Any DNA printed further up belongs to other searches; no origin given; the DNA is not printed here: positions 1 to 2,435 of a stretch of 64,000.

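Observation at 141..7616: nrdR followed by three tandem, divergent class II RNR paralogs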

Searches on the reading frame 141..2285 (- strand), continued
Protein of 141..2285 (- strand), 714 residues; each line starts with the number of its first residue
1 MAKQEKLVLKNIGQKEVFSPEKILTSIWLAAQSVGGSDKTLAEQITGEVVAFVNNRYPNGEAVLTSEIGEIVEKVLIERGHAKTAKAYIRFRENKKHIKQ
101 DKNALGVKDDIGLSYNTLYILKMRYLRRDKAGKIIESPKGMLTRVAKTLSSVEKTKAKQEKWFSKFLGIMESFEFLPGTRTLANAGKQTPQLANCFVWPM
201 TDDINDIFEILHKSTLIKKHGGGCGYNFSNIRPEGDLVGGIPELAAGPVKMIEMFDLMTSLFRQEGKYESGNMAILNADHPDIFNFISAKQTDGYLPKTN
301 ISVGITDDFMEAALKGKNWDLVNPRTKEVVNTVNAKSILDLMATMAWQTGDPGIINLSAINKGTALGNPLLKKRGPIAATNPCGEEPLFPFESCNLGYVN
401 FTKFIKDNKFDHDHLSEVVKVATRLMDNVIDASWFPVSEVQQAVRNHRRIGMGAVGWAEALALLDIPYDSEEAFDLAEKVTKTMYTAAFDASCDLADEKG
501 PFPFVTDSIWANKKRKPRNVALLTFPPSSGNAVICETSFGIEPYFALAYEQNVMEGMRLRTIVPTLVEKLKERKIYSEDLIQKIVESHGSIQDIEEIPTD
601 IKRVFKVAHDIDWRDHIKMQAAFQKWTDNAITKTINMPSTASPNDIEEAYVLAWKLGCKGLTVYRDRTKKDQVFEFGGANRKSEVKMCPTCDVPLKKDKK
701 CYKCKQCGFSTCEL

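Call 87: find_encoding_contigs(protein=P0196, flank=8000, max_places=1)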
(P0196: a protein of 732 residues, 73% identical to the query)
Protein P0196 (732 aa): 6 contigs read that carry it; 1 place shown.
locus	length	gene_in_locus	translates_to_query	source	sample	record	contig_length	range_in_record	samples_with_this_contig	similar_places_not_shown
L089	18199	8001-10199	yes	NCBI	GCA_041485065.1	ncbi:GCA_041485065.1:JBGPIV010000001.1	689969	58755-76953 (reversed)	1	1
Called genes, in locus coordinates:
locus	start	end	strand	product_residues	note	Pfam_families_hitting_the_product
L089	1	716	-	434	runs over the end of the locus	PF01794:Ferric_reduct, PF08022:FAD_binding_8, PF00970:FAD_binding_6 (weak), PF00175:NAD_binding_1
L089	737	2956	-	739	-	PF00912:Transgly, PF00905:Transpeptidase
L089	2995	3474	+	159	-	-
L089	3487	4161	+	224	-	PF02517:Rce1-like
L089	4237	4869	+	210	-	PF18915:DUF5667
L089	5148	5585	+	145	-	PF22811:Zn_ribbon_NrdR, PF03477:ATP-cone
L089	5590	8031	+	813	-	PF00317:Ribonuc_red_lgN, PF02867:Ribonuc_red_lgC, PF12637:TSCPD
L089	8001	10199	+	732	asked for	PF03477:ATP-cone, PF00317:Ribonuc_red_lgN, PF02867:Ribonuc_red_lgC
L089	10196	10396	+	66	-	-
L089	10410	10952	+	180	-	PF01923:Cob_adeno_trans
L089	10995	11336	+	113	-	-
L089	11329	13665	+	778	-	PF26449:DUF8128, PF01935:DUF87 (faint), PF10412:TrwB_AAD_bind (faint), PF12696:TraG-D_C (weak)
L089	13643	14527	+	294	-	PF03721:UDPG_MGDP_dh_N, PF00984:UDPG_MGDP_dh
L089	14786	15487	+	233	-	PF00515:TPR_1 (faint), PF07719:TPR_2 (faint), PF13174:TPR_6 (faint), PF13181:TPR_8 (faint), PF13424:TPR_12 (faint), PF13428:TPR_14 (faint), PF13432:TPR_16 (faint)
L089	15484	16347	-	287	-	PF13495:Phage_int_SAM_4, PF02899:Phage_int_SAM_1, PF00589:Phage_integrase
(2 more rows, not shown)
